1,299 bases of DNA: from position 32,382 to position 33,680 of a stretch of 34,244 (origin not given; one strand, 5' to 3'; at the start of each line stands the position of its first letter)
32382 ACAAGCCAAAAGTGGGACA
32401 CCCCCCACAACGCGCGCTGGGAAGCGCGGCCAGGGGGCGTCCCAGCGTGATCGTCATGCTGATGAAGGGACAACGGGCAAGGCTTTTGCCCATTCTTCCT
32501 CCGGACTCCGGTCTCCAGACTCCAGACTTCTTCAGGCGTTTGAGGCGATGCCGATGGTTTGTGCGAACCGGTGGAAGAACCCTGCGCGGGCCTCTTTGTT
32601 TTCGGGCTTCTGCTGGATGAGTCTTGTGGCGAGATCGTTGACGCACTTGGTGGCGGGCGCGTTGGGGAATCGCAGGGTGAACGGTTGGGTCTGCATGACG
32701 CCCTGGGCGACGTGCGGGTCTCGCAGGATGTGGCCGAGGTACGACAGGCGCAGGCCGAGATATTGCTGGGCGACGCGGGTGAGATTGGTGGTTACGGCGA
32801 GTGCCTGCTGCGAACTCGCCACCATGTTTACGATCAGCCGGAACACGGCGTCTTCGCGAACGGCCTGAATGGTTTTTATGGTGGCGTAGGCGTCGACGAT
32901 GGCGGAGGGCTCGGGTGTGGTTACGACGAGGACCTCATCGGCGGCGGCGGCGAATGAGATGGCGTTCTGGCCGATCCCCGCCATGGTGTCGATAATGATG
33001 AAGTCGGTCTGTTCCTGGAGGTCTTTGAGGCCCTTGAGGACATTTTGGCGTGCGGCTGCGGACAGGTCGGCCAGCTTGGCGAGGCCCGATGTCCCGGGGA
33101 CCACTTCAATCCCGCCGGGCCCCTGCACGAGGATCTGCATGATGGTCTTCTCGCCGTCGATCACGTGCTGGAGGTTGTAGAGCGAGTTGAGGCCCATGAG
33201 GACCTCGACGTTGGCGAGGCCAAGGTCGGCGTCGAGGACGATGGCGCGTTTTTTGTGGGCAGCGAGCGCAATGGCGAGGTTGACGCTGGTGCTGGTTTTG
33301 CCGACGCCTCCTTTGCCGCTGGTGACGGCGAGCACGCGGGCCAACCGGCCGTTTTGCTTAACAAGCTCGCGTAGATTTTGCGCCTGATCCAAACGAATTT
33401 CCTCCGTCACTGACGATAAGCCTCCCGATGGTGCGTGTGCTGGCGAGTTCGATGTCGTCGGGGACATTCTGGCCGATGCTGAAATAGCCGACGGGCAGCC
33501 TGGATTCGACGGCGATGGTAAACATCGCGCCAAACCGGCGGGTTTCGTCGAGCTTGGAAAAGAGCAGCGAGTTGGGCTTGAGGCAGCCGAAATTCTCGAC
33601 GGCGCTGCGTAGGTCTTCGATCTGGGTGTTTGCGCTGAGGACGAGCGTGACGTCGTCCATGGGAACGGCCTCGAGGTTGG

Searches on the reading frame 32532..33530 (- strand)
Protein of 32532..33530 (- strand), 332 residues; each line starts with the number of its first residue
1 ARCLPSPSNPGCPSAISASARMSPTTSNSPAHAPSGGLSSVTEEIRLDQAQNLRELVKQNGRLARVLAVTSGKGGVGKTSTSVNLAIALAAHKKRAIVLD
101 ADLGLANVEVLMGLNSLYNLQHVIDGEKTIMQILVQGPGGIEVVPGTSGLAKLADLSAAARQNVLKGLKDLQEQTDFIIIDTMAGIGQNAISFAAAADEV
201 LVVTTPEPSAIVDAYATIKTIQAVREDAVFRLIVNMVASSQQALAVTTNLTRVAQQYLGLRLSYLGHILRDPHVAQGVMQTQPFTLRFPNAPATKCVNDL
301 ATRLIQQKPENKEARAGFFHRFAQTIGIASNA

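Call 85: search_protein_families(library=padloc, proteins=[window:32532-33530:-], max_evalue=0.00001)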
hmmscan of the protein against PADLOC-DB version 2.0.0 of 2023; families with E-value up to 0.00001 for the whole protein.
window:32532-33530:- (332 aa): 1 family
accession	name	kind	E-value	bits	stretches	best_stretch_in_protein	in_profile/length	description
PDLC04559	PDC-M28B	-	1.8e-06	25.3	0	62-103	126-167/438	-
